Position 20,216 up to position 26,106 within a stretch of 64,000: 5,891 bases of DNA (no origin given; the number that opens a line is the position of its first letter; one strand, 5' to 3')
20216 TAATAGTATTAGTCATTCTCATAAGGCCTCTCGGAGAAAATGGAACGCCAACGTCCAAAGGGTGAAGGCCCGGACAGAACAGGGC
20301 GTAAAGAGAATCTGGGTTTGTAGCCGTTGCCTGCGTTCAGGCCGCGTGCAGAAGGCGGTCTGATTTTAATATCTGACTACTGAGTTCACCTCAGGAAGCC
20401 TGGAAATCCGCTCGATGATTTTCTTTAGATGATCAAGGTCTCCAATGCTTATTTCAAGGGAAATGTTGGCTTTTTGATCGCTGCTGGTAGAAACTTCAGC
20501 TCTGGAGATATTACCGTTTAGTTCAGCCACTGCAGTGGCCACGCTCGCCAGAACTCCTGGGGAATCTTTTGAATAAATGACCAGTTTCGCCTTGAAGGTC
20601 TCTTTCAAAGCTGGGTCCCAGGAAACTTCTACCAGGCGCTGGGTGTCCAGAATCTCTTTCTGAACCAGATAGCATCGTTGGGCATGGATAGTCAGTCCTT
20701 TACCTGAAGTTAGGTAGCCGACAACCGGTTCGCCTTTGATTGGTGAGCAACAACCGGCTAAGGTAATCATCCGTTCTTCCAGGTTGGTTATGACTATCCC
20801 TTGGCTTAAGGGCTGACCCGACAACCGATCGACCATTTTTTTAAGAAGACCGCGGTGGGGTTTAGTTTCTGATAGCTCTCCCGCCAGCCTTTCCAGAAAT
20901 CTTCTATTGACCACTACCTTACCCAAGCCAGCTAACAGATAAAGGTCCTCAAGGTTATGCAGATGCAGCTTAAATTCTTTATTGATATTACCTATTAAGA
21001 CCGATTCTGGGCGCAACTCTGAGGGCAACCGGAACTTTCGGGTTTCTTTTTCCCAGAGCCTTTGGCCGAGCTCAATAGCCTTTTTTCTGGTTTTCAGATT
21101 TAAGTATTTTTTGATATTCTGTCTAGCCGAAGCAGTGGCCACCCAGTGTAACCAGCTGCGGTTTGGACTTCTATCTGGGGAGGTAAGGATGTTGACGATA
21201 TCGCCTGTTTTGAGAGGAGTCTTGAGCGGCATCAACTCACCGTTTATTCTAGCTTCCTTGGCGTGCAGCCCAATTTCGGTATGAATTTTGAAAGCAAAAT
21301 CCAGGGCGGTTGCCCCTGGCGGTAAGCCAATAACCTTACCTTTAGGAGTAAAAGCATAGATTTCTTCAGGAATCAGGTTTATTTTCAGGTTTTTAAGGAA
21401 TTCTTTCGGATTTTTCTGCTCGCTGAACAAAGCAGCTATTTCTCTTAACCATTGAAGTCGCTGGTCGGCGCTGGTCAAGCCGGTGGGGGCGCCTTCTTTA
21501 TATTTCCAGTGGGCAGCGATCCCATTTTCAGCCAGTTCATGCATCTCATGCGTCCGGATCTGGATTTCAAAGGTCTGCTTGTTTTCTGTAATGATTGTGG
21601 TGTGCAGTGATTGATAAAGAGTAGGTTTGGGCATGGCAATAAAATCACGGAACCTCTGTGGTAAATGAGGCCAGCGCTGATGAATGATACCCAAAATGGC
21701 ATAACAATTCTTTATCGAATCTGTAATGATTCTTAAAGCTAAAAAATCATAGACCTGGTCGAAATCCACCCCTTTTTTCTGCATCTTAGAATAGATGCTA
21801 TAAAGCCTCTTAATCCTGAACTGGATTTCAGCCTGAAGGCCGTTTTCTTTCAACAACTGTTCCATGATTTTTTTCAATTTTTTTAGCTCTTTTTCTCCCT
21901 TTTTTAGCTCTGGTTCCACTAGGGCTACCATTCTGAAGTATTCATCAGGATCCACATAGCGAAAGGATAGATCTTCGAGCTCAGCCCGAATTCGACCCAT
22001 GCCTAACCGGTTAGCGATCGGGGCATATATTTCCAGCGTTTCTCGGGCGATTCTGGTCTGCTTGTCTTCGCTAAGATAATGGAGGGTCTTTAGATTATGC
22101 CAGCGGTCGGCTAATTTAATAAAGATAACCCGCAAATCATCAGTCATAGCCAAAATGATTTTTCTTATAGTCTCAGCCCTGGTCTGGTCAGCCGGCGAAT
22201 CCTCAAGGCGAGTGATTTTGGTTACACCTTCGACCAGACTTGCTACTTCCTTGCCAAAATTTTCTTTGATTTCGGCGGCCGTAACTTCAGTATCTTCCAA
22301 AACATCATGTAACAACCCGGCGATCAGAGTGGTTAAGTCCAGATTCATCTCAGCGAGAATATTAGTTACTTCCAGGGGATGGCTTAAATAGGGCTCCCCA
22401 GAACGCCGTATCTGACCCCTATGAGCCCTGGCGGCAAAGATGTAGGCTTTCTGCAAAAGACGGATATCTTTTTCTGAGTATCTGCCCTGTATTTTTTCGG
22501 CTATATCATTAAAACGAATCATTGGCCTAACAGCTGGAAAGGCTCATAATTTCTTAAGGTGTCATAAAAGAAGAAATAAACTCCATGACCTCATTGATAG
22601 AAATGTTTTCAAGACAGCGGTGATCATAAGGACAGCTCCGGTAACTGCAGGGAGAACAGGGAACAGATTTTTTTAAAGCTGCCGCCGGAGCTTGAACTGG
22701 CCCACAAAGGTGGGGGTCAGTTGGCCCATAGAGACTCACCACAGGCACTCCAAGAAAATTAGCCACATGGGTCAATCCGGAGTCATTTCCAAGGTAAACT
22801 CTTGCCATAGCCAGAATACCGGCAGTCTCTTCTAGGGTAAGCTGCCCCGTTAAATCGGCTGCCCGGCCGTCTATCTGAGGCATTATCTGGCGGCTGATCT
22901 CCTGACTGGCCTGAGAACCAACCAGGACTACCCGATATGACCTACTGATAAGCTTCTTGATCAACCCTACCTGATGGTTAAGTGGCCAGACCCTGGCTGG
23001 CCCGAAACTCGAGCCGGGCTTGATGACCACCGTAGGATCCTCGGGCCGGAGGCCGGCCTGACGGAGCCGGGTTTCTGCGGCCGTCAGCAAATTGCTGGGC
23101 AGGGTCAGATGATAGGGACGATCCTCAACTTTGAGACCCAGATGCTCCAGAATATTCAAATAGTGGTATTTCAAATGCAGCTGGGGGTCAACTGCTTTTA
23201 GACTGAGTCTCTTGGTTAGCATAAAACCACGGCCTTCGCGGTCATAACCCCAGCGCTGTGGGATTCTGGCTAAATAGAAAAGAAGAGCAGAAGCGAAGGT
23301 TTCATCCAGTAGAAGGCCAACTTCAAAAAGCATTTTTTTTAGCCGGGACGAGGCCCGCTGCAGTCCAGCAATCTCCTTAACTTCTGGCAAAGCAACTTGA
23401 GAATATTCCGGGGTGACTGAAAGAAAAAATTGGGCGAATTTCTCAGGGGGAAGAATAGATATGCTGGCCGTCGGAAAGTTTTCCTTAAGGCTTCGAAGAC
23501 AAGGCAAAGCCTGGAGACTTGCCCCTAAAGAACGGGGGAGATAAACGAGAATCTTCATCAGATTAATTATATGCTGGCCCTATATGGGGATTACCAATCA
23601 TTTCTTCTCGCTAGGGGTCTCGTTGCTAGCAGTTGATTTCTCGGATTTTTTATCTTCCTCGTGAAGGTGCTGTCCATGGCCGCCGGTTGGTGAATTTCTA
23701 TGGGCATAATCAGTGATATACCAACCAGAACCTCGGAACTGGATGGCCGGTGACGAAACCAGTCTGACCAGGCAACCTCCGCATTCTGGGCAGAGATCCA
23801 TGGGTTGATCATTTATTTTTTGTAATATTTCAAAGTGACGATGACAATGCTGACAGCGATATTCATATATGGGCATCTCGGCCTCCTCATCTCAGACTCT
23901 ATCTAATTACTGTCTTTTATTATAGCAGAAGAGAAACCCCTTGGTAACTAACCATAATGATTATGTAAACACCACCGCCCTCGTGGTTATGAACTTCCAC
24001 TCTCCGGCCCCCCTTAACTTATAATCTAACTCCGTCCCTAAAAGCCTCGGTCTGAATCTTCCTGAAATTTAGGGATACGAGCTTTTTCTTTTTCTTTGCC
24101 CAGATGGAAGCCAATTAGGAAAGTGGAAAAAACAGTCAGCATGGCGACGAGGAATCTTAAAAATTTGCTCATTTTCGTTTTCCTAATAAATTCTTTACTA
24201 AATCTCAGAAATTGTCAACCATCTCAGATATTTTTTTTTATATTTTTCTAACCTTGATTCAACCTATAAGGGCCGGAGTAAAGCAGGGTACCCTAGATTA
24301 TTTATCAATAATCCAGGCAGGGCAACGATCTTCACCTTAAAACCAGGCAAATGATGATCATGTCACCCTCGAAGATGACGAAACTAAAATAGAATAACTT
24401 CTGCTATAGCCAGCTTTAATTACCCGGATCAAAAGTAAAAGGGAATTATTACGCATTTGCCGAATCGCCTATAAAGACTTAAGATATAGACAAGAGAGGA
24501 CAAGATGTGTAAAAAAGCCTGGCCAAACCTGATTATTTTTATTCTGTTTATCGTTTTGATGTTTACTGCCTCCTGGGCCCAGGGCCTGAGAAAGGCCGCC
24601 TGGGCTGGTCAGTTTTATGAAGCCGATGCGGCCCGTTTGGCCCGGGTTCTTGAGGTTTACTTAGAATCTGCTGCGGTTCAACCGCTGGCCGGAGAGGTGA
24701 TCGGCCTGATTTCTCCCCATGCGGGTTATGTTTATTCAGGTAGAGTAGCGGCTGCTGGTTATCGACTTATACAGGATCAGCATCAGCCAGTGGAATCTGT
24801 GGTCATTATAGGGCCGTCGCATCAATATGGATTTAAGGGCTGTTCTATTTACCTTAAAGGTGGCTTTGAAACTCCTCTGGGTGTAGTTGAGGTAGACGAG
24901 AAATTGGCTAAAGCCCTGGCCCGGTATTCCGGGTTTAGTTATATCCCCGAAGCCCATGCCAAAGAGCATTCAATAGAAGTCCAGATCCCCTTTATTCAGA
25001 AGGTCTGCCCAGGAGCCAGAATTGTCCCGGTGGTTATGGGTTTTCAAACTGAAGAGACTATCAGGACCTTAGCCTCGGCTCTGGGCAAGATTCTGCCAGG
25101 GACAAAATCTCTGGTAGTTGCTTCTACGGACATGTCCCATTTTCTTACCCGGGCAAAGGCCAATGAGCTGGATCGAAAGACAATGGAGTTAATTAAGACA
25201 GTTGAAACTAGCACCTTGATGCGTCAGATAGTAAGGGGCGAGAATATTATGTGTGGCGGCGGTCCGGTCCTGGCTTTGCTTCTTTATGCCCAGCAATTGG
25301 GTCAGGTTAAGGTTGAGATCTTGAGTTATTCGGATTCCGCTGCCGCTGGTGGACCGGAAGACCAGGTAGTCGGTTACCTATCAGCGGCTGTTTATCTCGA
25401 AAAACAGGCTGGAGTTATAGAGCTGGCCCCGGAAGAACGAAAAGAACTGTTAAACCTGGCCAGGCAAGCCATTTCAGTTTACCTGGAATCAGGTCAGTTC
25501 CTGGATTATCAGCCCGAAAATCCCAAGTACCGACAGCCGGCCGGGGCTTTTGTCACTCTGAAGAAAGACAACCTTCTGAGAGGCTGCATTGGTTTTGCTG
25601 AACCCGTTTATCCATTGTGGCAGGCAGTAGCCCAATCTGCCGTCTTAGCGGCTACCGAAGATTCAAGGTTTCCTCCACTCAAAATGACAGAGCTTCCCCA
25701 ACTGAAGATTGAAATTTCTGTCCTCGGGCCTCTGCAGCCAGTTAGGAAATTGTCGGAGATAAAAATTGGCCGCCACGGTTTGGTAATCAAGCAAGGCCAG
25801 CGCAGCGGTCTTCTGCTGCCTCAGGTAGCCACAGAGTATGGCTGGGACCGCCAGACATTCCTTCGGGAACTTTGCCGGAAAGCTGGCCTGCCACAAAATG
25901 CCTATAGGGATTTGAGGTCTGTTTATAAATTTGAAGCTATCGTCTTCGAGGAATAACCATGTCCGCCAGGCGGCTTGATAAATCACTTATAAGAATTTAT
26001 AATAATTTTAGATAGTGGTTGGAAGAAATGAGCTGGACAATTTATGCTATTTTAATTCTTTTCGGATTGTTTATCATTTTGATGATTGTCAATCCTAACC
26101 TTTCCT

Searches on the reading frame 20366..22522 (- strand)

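Call 11: search_protein_families(library=pfam, proteins=[window:20366-22522:-], max_evalue=0.001)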
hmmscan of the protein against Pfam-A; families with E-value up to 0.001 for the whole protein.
window:20366-22522:- (718 aa): 7 families
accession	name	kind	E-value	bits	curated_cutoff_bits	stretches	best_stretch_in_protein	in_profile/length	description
PF13328.12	HD_4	-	4e-50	170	27.2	1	26-175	1-155/156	HD domain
PF04607.23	RelA_SpoT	-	1.9e-41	141.3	27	1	236-344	2-111/113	Region found in RelA / SpoT proteins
PF02824.27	TGS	-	3.2e-19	69.1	22.2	1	388-447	1-60/60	TGS domain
PF13291.12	ACT_4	-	2.5e-16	60.6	27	1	641-717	3-80/80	ACT domain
PF01966.28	HD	-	4.9e-12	46.6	22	1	45-143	1-115/116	HD domain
PF01842.31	ACT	-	7.8e-12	45.2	27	1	647-710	3-65/66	ACT domain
PF22629.2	ACT_AHAS_ss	-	3.5e-06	27.5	27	1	649-712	3-65/67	AHAS small subunit-like ACT domain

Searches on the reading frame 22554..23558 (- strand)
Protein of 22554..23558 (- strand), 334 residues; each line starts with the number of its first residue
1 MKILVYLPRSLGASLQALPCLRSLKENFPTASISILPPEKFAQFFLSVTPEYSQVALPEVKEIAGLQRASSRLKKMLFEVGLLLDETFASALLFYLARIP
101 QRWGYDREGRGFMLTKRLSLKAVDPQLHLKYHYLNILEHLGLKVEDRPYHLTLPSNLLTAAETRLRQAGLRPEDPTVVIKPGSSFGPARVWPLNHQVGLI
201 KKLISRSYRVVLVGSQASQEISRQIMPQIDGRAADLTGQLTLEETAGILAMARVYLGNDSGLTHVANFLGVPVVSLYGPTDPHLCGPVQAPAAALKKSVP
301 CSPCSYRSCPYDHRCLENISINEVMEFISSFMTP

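Call 11: search_protein_families(library=pfam, proteins=[window:22554-23558:-], max_evalue=0.001)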
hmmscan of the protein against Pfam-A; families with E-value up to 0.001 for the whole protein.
window:22554-23558:- (334 aa): 1 family
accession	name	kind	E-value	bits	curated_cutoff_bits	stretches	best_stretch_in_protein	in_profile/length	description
PF01075.23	Glyco_transf_9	-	5.4e-39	134.4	22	1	71-312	6-244/247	Glycosyltransferase family 9 (heptosyltransferase)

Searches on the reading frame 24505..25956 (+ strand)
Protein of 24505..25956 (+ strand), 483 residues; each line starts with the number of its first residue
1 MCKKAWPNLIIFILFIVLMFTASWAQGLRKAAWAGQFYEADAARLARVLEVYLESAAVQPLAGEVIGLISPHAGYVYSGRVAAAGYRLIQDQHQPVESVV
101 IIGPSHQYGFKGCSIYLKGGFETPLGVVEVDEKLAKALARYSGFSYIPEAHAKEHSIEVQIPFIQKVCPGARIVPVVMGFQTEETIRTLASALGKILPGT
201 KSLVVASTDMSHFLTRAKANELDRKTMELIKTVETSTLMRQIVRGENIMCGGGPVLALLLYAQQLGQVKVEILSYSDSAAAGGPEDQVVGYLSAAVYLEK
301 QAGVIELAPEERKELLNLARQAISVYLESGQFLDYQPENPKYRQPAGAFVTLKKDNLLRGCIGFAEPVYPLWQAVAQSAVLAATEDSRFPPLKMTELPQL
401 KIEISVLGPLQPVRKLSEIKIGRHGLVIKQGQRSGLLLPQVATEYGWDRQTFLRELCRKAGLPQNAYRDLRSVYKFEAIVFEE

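Call 11: search_protein_families(library=pfam, proteins=[window:24505-25956:+], max_evalue=0.001)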
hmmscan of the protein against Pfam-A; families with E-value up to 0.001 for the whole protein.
window:24505-25956:+ (483 aa): 2 families
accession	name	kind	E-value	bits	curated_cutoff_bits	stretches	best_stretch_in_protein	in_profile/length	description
PF01875.22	Memo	-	6.9e-67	225.9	27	1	31-294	2-268/269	Memo-like protein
PF01871.22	AMMECR1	-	1.2e-55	188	25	1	317-481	2-168/168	AMMECR1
